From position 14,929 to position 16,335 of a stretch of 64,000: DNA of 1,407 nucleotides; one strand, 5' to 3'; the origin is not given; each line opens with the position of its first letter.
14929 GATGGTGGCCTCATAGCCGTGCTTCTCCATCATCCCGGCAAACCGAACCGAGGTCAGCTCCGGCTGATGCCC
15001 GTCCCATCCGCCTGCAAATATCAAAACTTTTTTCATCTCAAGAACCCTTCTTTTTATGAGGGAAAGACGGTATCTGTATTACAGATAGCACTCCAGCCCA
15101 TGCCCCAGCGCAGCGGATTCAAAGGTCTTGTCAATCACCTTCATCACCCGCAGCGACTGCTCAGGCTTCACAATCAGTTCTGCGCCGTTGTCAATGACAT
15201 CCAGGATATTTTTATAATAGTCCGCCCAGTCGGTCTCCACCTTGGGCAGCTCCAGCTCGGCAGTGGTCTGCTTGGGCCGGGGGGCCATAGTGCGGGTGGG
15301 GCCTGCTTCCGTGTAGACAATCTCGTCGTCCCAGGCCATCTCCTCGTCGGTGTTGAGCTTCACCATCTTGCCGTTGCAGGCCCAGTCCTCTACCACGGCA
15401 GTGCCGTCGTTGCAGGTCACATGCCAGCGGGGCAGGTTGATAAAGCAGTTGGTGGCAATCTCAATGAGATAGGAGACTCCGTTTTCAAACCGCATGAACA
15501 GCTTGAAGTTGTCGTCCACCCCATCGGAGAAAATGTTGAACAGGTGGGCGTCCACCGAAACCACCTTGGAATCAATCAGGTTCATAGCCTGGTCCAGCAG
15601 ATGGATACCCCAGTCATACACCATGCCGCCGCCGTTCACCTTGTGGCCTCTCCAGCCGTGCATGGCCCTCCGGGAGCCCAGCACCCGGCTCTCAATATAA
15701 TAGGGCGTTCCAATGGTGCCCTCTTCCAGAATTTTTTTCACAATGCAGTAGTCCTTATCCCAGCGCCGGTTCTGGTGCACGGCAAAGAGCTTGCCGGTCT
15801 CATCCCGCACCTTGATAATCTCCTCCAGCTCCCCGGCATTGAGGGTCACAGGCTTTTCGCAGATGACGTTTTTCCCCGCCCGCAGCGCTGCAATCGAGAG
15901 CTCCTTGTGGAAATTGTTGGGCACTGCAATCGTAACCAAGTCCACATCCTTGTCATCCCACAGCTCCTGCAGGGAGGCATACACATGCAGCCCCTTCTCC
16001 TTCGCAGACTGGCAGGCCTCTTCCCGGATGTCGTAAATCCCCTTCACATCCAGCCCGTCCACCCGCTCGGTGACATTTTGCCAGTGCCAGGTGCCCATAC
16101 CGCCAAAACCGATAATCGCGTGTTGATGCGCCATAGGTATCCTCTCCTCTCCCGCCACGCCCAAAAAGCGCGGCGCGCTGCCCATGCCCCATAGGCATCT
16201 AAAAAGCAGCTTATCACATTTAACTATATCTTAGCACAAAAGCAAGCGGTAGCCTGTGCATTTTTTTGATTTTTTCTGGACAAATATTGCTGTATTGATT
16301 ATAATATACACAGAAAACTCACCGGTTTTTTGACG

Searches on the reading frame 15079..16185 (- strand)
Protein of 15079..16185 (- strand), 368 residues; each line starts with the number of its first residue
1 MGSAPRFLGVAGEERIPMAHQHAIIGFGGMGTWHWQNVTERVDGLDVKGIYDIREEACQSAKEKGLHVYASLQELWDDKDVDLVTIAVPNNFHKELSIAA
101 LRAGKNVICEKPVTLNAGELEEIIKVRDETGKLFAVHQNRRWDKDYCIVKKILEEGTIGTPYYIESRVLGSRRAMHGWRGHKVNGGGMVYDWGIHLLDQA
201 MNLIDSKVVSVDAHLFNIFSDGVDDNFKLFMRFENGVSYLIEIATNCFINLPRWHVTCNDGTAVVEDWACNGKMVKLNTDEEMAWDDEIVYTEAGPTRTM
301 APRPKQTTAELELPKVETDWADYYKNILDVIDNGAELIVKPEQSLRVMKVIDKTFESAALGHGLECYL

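Call 48: search_protein_families(library=pfam, proteins=[window:15079-16185:-])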
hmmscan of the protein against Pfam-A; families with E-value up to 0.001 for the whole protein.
window:15079-16185:- (368 aa): 5 families
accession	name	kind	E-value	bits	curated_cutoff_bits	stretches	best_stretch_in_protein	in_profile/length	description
PF01408.29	GFO_IDH_MocA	-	3e-28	99.4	24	1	23-136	4-118/120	Oxidoreductase family, NAD-binding Rossmann fold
PF22725.1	GFO_IDH_MocA_C3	-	1.7e-24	86.7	27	1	149-263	4-123/124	GFO/IDH/MocA C-terminal domain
PF02894.22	GFO_IDH_MocA_C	-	1.4e-19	71.2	22.9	1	150-363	1-215/218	Oxidoreductase family, C-terminal alpha/beta domain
PF02629.25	CoA_binding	-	4e-06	27.9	22.3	1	23-108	7-91/97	CoA binding domain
PF07991.19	KARI_N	-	0.00045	20.3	20.6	1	22-97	7-77/165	Acetohydroxy acid isomeroreductase, NADPH-binding domain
